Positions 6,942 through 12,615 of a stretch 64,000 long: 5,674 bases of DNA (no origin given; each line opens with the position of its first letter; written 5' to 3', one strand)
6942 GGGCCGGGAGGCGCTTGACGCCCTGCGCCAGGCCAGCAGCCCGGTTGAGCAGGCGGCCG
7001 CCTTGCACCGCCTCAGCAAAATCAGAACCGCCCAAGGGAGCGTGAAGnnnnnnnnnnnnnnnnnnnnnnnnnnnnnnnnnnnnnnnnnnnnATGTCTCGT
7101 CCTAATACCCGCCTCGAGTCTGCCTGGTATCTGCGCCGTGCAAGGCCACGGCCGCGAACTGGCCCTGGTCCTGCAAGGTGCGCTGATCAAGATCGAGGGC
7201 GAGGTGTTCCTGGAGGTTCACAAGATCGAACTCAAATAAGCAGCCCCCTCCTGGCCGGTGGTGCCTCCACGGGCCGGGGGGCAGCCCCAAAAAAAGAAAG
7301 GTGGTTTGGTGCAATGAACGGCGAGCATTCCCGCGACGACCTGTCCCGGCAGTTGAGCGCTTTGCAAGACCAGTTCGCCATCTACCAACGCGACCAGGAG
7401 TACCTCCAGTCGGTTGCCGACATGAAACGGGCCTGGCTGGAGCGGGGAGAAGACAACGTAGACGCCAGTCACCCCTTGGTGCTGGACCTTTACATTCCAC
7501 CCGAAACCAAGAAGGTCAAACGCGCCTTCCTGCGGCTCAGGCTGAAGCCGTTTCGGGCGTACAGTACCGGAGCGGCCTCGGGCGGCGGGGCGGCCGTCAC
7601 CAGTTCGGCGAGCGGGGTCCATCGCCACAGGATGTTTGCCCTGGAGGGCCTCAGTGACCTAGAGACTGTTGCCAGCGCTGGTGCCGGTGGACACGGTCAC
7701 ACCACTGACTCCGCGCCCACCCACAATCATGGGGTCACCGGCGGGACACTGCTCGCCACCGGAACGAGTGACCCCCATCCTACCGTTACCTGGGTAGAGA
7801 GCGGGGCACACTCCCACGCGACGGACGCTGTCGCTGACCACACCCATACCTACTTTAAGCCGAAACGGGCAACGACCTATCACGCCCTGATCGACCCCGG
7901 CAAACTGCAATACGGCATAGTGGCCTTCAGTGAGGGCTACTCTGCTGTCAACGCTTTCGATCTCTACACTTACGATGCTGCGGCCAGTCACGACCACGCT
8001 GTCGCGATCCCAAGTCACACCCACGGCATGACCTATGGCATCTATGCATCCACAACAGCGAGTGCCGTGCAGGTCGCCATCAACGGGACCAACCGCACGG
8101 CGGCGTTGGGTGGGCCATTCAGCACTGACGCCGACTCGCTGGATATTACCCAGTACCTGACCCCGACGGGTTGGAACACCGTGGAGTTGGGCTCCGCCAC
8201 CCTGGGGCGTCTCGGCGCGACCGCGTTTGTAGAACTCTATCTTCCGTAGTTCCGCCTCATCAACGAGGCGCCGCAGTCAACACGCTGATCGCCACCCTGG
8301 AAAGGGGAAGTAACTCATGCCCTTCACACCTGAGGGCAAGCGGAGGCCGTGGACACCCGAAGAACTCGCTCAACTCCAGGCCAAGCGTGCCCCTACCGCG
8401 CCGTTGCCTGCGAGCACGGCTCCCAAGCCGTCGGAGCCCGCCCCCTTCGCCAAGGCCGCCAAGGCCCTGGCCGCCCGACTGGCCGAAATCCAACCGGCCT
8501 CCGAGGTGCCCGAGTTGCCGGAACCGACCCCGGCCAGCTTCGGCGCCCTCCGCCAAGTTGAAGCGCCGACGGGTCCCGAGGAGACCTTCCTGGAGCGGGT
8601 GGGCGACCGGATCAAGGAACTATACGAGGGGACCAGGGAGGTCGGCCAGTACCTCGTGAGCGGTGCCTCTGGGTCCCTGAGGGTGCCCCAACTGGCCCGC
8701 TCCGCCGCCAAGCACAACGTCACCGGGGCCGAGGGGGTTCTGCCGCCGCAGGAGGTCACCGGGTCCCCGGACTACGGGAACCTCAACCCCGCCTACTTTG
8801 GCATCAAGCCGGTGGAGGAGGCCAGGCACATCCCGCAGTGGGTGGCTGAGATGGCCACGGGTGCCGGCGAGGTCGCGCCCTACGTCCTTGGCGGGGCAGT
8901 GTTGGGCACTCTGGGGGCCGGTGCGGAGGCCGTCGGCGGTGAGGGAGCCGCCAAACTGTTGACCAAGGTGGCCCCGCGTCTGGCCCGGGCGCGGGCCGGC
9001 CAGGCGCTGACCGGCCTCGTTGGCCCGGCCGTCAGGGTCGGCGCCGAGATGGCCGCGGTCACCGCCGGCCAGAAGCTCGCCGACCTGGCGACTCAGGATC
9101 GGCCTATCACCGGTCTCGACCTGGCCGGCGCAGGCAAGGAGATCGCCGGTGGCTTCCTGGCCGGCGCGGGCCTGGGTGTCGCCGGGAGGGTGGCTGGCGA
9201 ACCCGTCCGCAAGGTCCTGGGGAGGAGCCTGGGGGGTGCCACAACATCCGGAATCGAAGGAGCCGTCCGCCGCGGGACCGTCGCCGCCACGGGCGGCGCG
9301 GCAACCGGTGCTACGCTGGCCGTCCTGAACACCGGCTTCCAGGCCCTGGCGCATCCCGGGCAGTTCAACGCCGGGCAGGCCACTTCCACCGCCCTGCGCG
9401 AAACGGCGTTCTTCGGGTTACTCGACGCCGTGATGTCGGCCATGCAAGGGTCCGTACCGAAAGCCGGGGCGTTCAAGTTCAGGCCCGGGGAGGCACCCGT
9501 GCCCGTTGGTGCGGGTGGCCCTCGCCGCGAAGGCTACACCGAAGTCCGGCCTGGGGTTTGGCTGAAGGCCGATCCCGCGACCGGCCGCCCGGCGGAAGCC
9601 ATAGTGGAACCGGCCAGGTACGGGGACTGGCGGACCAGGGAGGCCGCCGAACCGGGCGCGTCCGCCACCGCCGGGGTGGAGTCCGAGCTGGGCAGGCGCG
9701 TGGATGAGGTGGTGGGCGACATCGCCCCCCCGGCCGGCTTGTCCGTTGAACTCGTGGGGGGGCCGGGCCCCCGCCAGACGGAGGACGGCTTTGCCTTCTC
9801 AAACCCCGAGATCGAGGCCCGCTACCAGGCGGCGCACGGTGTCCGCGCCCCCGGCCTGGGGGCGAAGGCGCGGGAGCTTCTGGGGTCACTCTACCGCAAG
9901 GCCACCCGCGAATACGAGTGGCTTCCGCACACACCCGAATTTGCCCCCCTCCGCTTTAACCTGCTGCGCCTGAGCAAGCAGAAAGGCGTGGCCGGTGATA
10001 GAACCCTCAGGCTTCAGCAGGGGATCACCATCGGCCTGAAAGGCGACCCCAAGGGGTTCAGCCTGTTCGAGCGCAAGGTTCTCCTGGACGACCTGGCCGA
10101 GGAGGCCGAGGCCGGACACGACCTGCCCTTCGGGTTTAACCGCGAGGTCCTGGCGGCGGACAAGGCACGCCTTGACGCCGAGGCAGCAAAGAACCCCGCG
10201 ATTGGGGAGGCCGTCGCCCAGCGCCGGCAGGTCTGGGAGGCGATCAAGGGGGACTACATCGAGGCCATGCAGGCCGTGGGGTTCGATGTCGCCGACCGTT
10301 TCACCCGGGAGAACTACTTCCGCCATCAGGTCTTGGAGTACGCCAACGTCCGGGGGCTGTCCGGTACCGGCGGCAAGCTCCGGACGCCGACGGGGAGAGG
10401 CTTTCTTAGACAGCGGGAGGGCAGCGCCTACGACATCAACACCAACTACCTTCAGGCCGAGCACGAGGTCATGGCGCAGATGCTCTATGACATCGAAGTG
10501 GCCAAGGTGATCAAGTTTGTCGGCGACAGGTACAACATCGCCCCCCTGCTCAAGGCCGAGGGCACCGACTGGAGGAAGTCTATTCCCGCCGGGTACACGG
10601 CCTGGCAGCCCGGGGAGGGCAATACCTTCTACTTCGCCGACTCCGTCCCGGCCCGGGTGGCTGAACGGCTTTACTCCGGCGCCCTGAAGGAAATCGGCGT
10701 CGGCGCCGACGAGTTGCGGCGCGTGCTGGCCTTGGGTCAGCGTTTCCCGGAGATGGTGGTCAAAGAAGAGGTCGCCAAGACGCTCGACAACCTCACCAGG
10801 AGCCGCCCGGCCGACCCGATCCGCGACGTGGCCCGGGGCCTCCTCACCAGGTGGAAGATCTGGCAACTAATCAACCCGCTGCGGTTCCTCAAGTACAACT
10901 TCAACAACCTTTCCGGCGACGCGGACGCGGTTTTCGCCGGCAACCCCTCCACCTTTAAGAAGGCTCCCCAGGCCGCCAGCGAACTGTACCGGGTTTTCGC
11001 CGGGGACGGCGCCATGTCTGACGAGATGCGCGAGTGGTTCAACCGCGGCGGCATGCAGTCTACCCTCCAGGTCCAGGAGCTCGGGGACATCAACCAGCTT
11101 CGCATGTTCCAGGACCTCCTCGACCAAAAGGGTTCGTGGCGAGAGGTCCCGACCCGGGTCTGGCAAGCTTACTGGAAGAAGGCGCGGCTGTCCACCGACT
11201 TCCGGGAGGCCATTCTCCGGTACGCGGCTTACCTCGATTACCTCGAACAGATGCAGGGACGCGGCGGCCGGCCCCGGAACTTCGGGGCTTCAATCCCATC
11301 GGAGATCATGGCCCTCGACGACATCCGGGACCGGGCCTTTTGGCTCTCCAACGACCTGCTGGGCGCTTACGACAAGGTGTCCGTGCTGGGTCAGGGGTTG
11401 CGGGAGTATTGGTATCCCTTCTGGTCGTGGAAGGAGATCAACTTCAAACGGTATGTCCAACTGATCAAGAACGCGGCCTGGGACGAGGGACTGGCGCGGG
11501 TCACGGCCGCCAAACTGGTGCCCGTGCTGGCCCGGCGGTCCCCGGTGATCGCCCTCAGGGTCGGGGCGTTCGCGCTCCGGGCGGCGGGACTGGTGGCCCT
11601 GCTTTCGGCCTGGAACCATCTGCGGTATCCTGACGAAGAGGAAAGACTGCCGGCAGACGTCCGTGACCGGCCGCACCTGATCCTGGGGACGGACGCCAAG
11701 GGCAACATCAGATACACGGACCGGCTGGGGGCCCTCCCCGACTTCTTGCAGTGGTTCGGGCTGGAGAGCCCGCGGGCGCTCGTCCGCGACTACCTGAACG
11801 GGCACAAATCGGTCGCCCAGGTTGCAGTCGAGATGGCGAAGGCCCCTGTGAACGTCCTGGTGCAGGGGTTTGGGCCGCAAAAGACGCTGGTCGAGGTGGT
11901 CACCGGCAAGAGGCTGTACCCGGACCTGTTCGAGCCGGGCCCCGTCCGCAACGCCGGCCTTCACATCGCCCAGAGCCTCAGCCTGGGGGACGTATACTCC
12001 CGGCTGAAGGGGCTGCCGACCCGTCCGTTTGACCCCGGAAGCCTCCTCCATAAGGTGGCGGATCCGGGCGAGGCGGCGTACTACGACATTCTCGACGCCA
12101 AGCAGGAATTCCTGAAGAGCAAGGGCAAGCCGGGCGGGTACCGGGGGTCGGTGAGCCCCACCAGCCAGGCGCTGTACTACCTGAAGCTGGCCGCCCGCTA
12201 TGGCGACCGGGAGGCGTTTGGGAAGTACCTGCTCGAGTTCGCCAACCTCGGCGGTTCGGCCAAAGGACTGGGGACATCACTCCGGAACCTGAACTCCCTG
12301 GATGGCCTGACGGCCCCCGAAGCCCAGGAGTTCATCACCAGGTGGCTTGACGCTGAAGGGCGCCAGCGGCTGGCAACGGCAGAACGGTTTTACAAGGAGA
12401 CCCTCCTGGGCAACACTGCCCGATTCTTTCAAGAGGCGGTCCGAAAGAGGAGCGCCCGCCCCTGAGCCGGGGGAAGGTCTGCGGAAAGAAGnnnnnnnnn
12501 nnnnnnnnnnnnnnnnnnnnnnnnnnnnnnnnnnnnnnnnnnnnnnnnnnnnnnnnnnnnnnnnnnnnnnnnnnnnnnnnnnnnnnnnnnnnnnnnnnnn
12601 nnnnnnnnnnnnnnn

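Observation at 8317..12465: Orphan 1382-aa ORF occupying a quarter of the element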

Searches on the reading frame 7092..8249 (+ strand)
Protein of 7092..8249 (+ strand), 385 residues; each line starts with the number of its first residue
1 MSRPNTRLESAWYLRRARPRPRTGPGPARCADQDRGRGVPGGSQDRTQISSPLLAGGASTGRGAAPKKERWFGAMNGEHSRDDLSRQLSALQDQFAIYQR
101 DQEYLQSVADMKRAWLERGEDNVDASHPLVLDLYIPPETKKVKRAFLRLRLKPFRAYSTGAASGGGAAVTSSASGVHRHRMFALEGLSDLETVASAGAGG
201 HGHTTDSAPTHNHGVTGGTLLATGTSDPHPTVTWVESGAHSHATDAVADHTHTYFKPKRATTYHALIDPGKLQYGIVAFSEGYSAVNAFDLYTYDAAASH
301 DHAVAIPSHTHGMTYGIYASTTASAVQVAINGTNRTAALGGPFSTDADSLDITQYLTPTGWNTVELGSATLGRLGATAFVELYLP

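Call 4: search_protein_families(library=pfam, proteins=[window:7092-8249:+], max_evalue=0.01)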
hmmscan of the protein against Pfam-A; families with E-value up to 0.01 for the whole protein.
window:7092-8249:+ (385 aa): 0 families

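Call 5: search_protein_families(library=phrogs, proteins=[window:7092-8249:+], max_evalue=0.01)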
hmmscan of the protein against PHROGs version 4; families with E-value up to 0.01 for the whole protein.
window:7092-8249:+ (385 aa): 2 families
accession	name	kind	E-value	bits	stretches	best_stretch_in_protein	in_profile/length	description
phrog_4311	-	head and packaging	9.5e-24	84.9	1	115-383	369-642/651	minor head protein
phrog_32822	-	head and packaging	1e-09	37.7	1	121-383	1312-1545/1548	virion structural protein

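Call 11: search_protein_families(library=ncbifam, proteins=[window:7092-8249:+], max_evalue=0.1)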
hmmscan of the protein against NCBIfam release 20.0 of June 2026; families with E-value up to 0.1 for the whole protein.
window:7092-8249:+ (385 aa): 0 families

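Call 76: search_dna_similar(query=window:7314-8246:+, collection=phages, mode=protein, max_evalue=0.001, max_rows=25)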
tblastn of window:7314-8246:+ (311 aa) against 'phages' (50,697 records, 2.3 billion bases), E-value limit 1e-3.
Records with a match: 1; places in all: 1; records where one place covers at least 80% of the query: 0.
Best place of each record, by identity: <60% 1.
By first word of the organism name: Bacteriophage 1.
By host as written in the record: - 1.
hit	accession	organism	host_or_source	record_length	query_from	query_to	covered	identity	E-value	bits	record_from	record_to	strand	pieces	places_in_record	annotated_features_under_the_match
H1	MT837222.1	Bacteriophage sp.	human fecal samples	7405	225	310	28%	31.9%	3e-4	49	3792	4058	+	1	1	record has no annotation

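Call 78: find_homologous_proteins(query=window:7314-8246:+, max_evalue=0.001)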
Query window:7314-8246:+ (311 aa): 19 proteins with E <= 0.001 among 8000 candidates.
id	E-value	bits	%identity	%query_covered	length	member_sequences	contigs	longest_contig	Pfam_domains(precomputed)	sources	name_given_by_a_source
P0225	5.5e-203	691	100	100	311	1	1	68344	-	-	-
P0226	2.9e-64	236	67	28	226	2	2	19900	-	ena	-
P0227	4.2e-62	229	39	99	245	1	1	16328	-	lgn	-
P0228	7.3e-54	202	40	100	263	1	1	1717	-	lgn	-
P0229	7.8e-54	201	63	31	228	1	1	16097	-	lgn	-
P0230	7.2e-52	195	37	96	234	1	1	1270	-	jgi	jgi:hypothetical protein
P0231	1.3e-48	184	40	96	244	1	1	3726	-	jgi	jgi:hypothetical protein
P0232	6.2e-46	175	36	94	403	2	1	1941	-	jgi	-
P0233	1.0e-44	171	38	100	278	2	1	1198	-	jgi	jgi:hypothetical protein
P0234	1.5e-37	148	40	86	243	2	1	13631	-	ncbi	ncbi:MAG: hypothetical protein WDA53_06295, partial [Bacillota bacterium]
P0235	3.4e-35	140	48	30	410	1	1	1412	PF13385.14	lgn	-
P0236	2.3e-32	131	32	97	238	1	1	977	-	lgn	-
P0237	8.1e-25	106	47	16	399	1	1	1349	-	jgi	jgi:hypothetical protein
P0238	6.4e-19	87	26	93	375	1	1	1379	-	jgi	jgi:hypothetical protein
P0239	1.9e-17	82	35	22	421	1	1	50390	-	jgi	jgi:hypothetical protein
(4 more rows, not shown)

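Call 79: find_encoding_contigs(protein=P0227, flank=10000, max_places=1)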
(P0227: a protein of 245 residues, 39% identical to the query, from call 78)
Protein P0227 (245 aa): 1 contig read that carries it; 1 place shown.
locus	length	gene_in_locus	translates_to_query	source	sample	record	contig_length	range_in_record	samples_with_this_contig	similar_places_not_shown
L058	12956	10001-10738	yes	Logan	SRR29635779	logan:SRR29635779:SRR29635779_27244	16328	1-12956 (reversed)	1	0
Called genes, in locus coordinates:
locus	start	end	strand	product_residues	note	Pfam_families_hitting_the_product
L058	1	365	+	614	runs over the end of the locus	PF13481:AAA_25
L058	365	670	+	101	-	-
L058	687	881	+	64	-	-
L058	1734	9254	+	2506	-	PF18857:LPD38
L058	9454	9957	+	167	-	-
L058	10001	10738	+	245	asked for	-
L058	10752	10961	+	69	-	-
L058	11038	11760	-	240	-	PF07833:Cu_amine_oxidN1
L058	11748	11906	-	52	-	-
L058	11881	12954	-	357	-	?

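Call 80: find_encoding_contigs(protein=P0229, flank=10000, max_places=1)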
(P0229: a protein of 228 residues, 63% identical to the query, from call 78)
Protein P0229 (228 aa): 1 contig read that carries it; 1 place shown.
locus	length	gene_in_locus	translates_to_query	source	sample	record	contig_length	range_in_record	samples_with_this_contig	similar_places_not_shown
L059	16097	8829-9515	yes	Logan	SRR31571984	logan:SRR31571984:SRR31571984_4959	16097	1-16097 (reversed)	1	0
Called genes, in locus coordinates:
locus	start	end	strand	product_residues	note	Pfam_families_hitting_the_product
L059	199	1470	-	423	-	PF14659:Phage_int_SAM_3, PF00589:Phage_integrase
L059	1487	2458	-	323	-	-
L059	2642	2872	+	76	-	PF12844:HTH_19 (weak), PF13560:HTH_31, PF01381:HTH_3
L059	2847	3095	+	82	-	PF12728:HTH_17 (weak)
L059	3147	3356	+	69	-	-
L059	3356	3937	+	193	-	-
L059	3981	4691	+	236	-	-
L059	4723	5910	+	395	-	PF11300:DUF3102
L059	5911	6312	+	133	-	PF10552:ORF6C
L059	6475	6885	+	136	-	-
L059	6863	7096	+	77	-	-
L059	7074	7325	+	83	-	-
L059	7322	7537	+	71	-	-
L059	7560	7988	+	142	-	-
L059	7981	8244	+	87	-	-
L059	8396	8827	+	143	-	-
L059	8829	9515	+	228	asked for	-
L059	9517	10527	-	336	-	PF07833:Cu_amine_oxidN1, PF18495:VbhA (faint)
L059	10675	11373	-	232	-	-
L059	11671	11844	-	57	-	-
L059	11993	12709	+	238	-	-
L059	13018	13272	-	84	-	-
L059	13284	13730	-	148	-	-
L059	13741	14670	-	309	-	-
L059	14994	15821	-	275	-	PF13424:TPR_12 (faint)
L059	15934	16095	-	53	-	?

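Call 89: predict_structure(alignment_id=A3)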
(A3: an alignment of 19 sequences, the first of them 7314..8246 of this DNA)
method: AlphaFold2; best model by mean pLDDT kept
length: 311 residues; sequences in the alignment: 19
mean_pLDDT: 65.9   pTM: 0.46
mean pLDDT of the five models: 65.9, 65.4, 65.5, 63.1, 60.4
residues with pLDDT >= 90: 97; 70-90: 38; 50-70: 37; < 50: 139
segments of 3 or more residues with pLDDT < 50: 86-91, 93-113, 115-153, 155-194, 198-226
pLDDT, mean of each block of 10 residues (from residue 1): 66 87 76 62 95 96 91 96 60 46 43 44 38 41 45 46 40 40 40 47 41 43 49 53 81 98 97 96 96 96 93 69
secondary structure, 60 per line:
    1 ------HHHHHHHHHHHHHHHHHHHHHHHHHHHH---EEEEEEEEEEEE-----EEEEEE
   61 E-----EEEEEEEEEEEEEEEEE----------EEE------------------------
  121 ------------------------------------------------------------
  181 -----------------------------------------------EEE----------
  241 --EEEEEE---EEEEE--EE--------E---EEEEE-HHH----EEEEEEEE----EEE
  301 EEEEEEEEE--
elements in order: H7-34 E38-49 E55-61 E67-83 E94-96 E228-230 E243-248 E252-256 E273-277 E286-293 E298-309

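Call 92: fold_search(model_id=the predicted structure, library=pdb)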
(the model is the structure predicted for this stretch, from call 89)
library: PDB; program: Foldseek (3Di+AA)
matches with E <= 10: 282; with E <= 0.001: 0
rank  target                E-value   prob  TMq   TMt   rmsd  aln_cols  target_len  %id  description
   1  3i2d                  1.7e-01  0.57  0.13  0.15   6.7        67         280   18  Crystal Structure of S. Cerevisiae SUMO E3 Ligase SIZ1 (released 2009-09-15)
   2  5t98_B                1.9e-01  0.57  0.11  0.05  11.7        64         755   25  Crystal structure of BuGH2Awt (released 2017-09-13)
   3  5jne_A                2.3e-01  0.47  0.13  0.11   7.1        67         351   16  E2-SUMO-Siz1 E3-SUMO-PCNA complex (released 2016-08-10)
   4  5t98_A                2.4e-01  0.60  0.12  0.05   4.3        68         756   20  Crystal structure of BuGH2Awt (released 2017-09-13)
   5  6u75_A                2.4e-01  0.41  0.13  0.15   6.7        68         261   18  Crystal Structure of S. Cerevisiae SUMO E3 Ligase SIZ2 (released 2020-10-28)
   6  4mvt_A                3.2e-01  0.63  0.15  0.18   7.4        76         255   14  Crystal structure of SUMO E3 Ligase PIAS3 (released 2013-10-16)
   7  5jne_E                3.6e-01  0.38  0.13  0.11   7.1        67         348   16  E2-SUMO-Siz1 E3-SUMO-PCNA complex (released 2016-08-10)
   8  6mvf_A                5.1e-01  0.47  0.14  0.07   3.8        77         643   18  Crystal structure of FMN-binding beta-glucuronidase from Facaelibacterium prausnitzii L2-6 (released 2019-01-30)
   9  6u75_B                5.1e-01  0.33  0.14  0.16   5.9        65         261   18  Crystal Structure of S. Cerevisiae SUMO E3 Ligase SIZ2 (released 2020-10-28)
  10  4fo9                  5.4e-01  0.47  0.15  0.17   6.1        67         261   12  Crystal structure of the E3 SUMO Ligase PIAS2 (released 2012-07-18)
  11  9npn_E                6.0e-01  0.51  0.11  0.05   2.2        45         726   22  Crystal structure of the inactive conformation of a glycoside hydrolase (CapGH2b - E465A Mutant) from the GH2 family i (released 2025-11-12)
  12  4mvt_B                6.0e-01  0.47  0.16  0.19   7.4        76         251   14  Crystal structure of SUMO E3 Ligase PIAS3 (released 2013-10-16)
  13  9npn_D                6.4e-01  0.57  0.11  0.05   2.0        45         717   20  Crystal structure of the inactive conformation of a glycoside hydrolase (CapGH2b - E465A Mutant) from the GH2 family i (released 2025-11-12)
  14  9lwg_A                6.4e-01  0.10  0.11  0.07   7.4       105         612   13  Zebrafish ovum lysosomal peptide:N-glycanase (released 2025-12-24)
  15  9np8                  6.7e-01  0.54  0.11  0.05   2.0        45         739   20  Crystal structure of the inactive conformation of a glycoside hydrolase (CapGH2b) from the GH2 family in the space group (released 2025-11-12)
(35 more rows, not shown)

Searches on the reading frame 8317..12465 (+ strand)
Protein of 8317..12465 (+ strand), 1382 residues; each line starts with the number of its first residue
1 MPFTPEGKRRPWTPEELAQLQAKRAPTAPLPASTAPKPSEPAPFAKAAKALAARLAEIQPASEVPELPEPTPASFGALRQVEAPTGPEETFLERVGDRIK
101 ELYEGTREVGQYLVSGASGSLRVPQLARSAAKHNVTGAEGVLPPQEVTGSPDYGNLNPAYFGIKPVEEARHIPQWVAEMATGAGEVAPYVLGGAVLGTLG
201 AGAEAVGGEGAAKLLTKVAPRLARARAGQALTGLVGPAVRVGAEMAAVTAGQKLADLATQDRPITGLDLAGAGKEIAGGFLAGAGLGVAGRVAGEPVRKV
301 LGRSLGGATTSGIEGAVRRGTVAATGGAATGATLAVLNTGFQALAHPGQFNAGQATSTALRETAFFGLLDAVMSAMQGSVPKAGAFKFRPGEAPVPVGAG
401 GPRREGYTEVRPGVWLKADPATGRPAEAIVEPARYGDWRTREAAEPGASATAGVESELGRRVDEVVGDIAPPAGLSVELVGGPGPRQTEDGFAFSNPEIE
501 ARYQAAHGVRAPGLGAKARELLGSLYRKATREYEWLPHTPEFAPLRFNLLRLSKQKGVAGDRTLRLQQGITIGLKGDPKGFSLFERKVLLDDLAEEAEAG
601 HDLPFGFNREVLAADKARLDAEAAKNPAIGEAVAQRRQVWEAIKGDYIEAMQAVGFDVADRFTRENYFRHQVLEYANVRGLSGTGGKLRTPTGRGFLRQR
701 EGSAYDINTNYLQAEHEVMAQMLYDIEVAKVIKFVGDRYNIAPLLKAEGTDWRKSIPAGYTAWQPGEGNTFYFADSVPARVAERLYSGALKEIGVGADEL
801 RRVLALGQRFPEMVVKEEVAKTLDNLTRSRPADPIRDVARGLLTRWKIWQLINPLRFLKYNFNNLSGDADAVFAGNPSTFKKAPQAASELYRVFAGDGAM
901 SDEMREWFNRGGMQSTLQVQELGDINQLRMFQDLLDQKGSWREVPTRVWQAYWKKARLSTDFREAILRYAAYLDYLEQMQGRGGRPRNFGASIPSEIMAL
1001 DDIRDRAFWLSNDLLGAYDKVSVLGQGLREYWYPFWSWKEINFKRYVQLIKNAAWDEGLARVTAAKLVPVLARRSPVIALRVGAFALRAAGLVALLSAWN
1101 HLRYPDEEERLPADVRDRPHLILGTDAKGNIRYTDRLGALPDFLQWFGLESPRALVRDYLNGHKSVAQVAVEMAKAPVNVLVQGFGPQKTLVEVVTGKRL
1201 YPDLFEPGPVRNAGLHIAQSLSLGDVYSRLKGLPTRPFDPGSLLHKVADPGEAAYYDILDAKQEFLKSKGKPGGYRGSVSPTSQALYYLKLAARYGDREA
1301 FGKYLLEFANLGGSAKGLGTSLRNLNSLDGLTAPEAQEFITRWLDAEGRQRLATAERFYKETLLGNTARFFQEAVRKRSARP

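Call 4: search_protein_families(library=pfam, proteins=[window:8317-12465:+], max_evalue=0.01)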
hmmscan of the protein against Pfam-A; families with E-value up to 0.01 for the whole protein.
window:8317-12465:+ (1382 aa): 0 families

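Call 5: search_protein_families(library=phrogs, proteins=[window:8317-12465:+], max_evalue=0.01)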
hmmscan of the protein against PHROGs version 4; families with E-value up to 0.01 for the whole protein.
window:8317-12465:+ (1382 aa): 0 families

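Call 9: find_homologous_proteins(query=window:8317-12462:+)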
Query window:8317-12462:+ (1382 aa): 1 proteins with E <= 0.001 among 8000 candidates.
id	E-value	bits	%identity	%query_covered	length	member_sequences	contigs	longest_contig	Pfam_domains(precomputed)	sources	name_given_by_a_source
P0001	0.0e+0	3105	100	100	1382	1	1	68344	-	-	-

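Call 10: search_solved_structures(query=window:8317-12462:+, max_evalue=1)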
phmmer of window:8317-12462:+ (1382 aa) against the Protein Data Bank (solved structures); distinct sequences matched with E-value up to 1: 0.

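Call 11: search_protein_families(library=ncbifam, proteins=[window:8317-12462:+], max_evalue=0.1)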
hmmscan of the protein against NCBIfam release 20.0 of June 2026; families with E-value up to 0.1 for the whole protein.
window:8317-12462:+ (1382 aa): 0 families
